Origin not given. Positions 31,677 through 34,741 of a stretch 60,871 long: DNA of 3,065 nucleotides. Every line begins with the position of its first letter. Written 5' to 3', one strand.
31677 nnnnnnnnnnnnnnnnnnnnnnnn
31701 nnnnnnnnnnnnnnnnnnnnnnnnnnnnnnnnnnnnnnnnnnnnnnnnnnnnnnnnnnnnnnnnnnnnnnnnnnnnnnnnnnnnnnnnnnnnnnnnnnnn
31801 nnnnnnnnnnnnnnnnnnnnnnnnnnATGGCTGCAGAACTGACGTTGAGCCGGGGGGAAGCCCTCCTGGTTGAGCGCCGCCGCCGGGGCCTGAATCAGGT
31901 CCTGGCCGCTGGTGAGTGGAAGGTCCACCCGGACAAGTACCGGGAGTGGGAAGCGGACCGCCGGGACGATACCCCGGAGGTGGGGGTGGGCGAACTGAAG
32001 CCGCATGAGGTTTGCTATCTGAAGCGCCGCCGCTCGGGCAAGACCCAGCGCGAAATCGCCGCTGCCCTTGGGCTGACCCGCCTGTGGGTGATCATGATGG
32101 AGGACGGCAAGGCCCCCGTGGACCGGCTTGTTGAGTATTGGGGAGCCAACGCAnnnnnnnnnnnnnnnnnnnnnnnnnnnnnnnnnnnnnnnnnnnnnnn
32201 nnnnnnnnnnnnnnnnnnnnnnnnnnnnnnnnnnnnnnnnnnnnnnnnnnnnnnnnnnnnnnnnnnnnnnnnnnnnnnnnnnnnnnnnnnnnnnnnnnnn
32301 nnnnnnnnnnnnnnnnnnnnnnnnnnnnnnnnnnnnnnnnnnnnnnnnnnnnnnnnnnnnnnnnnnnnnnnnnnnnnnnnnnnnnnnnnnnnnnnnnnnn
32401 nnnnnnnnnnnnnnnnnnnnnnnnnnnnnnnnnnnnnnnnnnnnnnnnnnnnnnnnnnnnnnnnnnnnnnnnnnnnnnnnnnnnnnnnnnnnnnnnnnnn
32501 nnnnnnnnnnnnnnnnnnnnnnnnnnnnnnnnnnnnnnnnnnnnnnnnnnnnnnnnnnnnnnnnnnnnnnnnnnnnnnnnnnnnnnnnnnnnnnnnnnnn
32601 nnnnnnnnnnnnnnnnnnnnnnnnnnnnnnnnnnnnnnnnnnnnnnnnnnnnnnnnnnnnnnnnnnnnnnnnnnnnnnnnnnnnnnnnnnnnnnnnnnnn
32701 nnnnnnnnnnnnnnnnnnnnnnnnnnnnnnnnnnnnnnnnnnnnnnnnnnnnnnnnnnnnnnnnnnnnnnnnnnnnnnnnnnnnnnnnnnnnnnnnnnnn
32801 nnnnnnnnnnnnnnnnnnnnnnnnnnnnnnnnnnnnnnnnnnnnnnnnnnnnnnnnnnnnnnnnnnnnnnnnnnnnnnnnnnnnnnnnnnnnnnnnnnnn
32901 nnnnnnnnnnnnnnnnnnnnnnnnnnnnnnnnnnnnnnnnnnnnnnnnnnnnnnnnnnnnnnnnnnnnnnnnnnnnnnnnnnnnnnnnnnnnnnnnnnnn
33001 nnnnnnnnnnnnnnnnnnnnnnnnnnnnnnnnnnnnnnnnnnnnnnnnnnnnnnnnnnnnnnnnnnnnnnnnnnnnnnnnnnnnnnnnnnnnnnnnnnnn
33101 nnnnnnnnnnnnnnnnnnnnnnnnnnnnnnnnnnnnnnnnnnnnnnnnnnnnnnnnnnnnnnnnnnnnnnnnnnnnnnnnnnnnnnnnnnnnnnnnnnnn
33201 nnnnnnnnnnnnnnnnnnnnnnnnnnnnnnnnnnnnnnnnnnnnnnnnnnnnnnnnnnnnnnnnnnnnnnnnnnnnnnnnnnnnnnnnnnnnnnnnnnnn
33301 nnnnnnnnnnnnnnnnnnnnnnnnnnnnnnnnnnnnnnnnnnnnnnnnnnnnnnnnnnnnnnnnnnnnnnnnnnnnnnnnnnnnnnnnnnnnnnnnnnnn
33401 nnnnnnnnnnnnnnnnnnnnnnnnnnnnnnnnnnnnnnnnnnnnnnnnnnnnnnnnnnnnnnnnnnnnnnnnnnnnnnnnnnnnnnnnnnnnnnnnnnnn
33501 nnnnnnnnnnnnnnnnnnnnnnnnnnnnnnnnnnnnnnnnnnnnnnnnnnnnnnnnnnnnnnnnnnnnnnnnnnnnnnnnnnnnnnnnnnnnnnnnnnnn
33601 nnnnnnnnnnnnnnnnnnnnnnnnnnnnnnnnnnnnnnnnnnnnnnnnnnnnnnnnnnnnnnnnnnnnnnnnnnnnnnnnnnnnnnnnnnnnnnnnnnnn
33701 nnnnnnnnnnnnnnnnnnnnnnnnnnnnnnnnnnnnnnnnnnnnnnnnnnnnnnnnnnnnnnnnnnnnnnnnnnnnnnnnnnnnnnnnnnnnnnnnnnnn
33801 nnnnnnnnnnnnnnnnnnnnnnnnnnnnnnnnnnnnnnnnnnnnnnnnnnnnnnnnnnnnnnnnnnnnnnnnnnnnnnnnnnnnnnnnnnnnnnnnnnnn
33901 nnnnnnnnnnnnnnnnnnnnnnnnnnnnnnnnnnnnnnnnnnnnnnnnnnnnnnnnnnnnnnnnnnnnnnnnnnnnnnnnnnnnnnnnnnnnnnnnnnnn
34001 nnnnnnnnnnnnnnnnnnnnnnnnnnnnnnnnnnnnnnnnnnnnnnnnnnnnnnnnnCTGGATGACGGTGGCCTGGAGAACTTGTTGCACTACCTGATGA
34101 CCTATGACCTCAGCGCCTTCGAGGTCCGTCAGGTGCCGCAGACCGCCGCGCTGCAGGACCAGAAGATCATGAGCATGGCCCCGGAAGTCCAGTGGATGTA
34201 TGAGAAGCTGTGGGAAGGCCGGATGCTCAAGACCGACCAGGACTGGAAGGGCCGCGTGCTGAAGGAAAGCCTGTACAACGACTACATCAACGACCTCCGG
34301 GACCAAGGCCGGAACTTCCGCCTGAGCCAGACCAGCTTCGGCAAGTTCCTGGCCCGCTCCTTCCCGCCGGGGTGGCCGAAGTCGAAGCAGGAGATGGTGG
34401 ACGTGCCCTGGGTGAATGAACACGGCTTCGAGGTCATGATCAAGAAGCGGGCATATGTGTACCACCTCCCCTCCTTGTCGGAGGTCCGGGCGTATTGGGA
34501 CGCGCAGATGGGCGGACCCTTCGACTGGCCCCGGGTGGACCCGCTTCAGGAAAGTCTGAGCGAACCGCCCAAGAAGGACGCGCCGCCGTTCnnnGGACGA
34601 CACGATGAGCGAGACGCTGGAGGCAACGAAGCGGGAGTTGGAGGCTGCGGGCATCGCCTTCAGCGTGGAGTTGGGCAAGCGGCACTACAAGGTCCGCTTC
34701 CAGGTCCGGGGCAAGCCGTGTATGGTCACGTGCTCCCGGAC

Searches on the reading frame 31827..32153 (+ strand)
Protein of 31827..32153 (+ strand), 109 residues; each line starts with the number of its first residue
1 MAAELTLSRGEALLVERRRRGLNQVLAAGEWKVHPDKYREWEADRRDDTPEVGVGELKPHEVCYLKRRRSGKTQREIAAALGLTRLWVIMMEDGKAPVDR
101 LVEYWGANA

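Call 62: search_protein_families(library=pfam, proteins=[window:31827-32153:+], max_evalue=0.01)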
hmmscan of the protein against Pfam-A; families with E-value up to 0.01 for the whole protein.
window:31827-32153:+ (109 aa): 1 family
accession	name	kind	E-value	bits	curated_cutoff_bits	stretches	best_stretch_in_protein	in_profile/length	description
PF13560.12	HTH_31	-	5.5e-07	30.2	27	1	67-99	10-42/64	Helix-turn-helix domain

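Call 70: search_protein_families(library=ncbifam, proteins=[window:31827-32153:+], max_evalue=0.01)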
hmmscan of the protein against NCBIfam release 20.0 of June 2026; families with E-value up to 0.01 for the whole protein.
window:31827-32153:+ (109 aa): 2 families
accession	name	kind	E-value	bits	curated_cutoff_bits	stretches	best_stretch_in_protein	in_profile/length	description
TIGR03070.1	couple_hipB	subfamily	0.00011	22.1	71.65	1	66-97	10-41/58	type II toxin-antitoxin system Y4mF family antitoxin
NF041951.1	phage_RstR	subfamily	0.0014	18.8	80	0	11-46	5-40/108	RstR family transcriptional repressor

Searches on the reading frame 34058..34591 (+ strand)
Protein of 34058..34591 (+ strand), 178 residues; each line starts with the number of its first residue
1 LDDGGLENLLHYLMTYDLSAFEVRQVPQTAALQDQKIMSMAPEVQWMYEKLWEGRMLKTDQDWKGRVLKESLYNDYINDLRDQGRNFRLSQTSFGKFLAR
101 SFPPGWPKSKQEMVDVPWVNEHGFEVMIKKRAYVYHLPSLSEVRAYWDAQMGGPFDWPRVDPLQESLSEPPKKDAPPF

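Call 69: search_solved_structures(query=window:34061-34591:+, max_evalue=10, show_alignments=2)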
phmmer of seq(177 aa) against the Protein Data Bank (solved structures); distinct sequences matched with E-value up to 10: 8.
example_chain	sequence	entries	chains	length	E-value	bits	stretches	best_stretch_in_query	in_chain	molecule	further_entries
6p58_A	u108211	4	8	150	0.91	12.7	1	92-126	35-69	Methyl-accepting chemotaxis protein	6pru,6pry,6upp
2m7u_A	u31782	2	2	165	1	12.5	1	92-126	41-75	Methyl-accepting chemotaxis protein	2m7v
4fof_A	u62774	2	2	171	1.1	12.4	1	92-126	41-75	Methyl-accepting chemotaxis protein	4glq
3vv4_A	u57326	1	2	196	1.4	12.1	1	92-126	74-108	Methyl-accepting chemotaxis protein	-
8yj4_A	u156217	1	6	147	1.4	12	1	42-98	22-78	Sordarin/hypoxysordarin biosynthesis cluster protein G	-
8yia_A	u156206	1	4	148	1.4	12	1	42-98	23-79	Sordarin/hypoxysordarin biosynthesis cluster protein G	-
8yhg_A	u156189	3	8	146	1.4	12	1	43-98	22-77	Sordarin/hypoxysordarin biosynthesis cluster protein G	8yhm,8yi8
7xsi_B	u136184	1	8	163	1.6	11.8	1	42-97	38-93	Sordarin/hypoxysordarin biosynthesis cluster protein G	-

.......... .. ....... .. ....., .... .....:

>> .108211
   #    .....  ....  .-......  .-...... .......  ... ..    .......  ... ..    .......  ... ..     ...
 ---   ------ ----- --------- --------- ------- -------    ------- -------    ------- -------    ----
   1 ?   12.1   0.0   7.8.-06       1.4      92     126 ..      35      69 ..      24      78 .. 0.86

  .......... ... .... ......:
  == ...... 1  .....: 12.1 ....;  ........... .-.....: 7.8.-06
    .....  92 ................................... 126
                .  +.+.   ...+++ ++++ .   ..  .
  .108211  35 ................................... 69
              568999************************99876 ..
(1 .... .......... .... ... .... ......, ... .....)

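Call 78: predict_structure(protein=window:34058-34591:+)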
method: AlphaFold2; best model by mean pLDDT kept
length: 178 residues; sequences in the alignment: 1
mean_pLDDT: 42.4   pTM: 0.30
mean pLDDT of the five models: 42.4, 36.9, 35.6, 35.1, 33.0
residues with pLDDT >= 90: 0; 70-90: 0; 50-70: 35; < 50: 143
segments of 3 or more residues with pLDDT < 50: 1-45, 50-70, 98-144, 155-178
pLDDT, mean of each block of 10 residues (from residue 1): 34 39 40 34 48 40 39 58 57 50 39 31 41 40 50 46 38 39
secondary structure, 60 per line:
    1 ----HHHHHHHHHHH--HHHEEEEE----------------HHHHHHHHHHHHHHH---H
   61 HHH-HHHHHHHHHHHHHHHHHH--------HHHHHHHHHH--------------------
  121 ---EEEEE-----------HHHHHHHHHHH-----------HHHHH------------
elements in order: H5-15 E21-25 H42-56 H60-63 H65-82 H91-100 E124-128 H140-150 H162-166

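Call 91: find_homologous_proteins(query=window:34058-34591:+, max_evalue=0.001)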
Query window:34058-34591:+ (178 aa): 1 proteins with E <= 0.001 among 16 candidates.
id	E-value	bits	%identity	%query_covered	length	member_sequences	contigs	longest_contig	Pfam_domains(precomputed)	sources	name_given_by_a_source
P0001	2.8e-48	182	52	89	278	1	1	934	PF19263.6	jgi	jgi:hypothetical protein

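Call 101: predict_structure(alignment_id=A4)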
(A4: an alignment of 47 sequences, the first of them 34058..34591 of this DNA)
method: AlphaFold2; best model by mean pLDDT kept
length: 178 residues; sequences in the alignment: 47
mean_pLDDT: 82.0   pTM: 0.67
mean pLDDT of the five models: 82.0, 80.6, 80.5, 79.7, 79.2
residues with pLDDT >= 90: 75; 70-90: 64; 50-70: 37; < 50: 2
segments of 3 or more residues with pLDDT < 50: none
pLDDT, mean of each block of 10 residues (from residue 1): 63 67 63 83 92 91 91 93 86 94 94 83 83 93 93 83 58 61
secondary structure, 60 per line:
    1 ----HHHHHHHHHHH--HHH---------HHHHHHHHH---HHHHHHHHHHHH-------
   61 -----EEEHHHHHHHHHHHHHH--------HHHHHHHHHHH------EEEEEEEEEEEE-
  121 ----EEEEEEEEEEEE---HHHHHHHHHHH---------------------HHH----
elements in order: H5-15 H30-38 H42-53 E66-68 H69-82 H91-101 E108-119 E125-136 H140-150

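Call 103: fold_search(model_id=the predicted structure, library=pdb)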
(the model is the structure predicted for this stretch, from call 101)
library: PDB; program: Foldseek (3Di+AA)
matches with E <= 10: 546; with E <= 0.001: 0
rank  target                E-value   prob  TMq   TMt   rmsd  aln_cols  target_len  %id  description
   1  7tji_I                7.8e-02  0.92  0.37  0.20   6.0       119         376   10  S. cerevisiae ORC bound to 84 bp ARS1 DNA and Cdc6 (state 2) with flexible Orc6 N-terminal domain (released 2022-10-05)
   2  1f4k_A                8.4e-02  0.63  0.29  0.40   5.3       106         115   15  CRYSTAL STRUCTURE OF THE REPLICATION TERMINATOR PROTEIN/B-SITE DNA COMPLEX (released 2001-06-08)
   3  7tjj_I                1.5e-01  0.60  0.33  0.18   9.9       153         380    8  S. cerevisiae ORC bound to 84 bp ARS1 DNA and Cdc6 (state 1) with docked Orc6 N-terminal domain (released 2022-10-05)
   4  5v8f_9                1.8e-01  0.33  0.29  0.17  10.6       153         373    7  Structural basis of MCM2-7 replicative helicase loading by ORC-Cdc6 and Cdt1 (released 2017-05-10)
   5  8s0e_G                1.8e-01  0.18  0.23  0.14  12.7       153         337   14  H. sapiens OCCM bound to double stranded DNA (released 2024-10-02)
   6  7jgr_A                2.7e-01  0.18  0.22  0.11  14.1       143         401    9  Structure of Drosophila ORC bound to DNA (84 bp) and Cdc6 (released 2020-09-09)
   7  9bcx_I                2.9e-01  0.35  0.31  0.17  10.6       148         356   11  Cryo-EM structure of the S. cerevisiae ORC-Cdc6-Mcm2-7-DNA complex with a fully closed Mcm2-Mcm5 DNA entry gate (released 2025-01-01)
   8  7tjh_I                4.1e-01  0.51  0.36  0.19   8.9       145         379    8  S. cerevisiae ORC bound to 84 bp ARS1 DNA and Cdc6 (state 1) with flexible Orc6 N-terminal domain (released 2022-10-05)
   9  8s0c_A                4.1e-01  0.28  0.30  0.42  10.6       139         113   11  H. sapiens ORC1-5 bound to double stranded DNA as part of the MCM-ORC complex (released 2024-10-02)
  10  7jpp_A                4.3e-01  0.23  0.27  0.41   8.4       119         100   12  ORC-O2WH: Human Origin Recognition Complex (ORC) with dynamic/unresolved ORC1 AAA+ domain (released 2020-09-09)
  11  7jk6_A                5.0e-01  0.15  0.22  0.12  13.6       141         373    8  Structure of Drosophila ORC in the active conformation (released 2020-09-09)
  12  4v19_X                5.3e-01  0.09  0.16  0.19  15.7        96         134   12  Structure of the large subunit of the mammalian mitoribosome, part 1 of 2 (released 2014-10-08)
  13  9hcd_U                5.7e-01  0.08  0.17  0.20  16.9        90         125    9  Mouse mitoribosome large subunit assembly intermediate (with uL16m) bound to MRM3-dimer, DDX28 and the MALSU-L0R8F8-mt (released 2025-06-11)
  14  9gm7_D                6.0e-01  0.20  0.30  0.20  11.7       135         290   10  MukBEF in a nucleotide-bound state with open neck gate (monomer) (released 2025-03-26)
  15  6zm5_U                6.0e-01  0.08  0.16  0.19  15.5        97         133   12  Human mitochondrial ribosome in complex with OXA1L, mRNA, A/A tRNA, P/P tRNA and nascent polypeptide (released 2021-01-13)
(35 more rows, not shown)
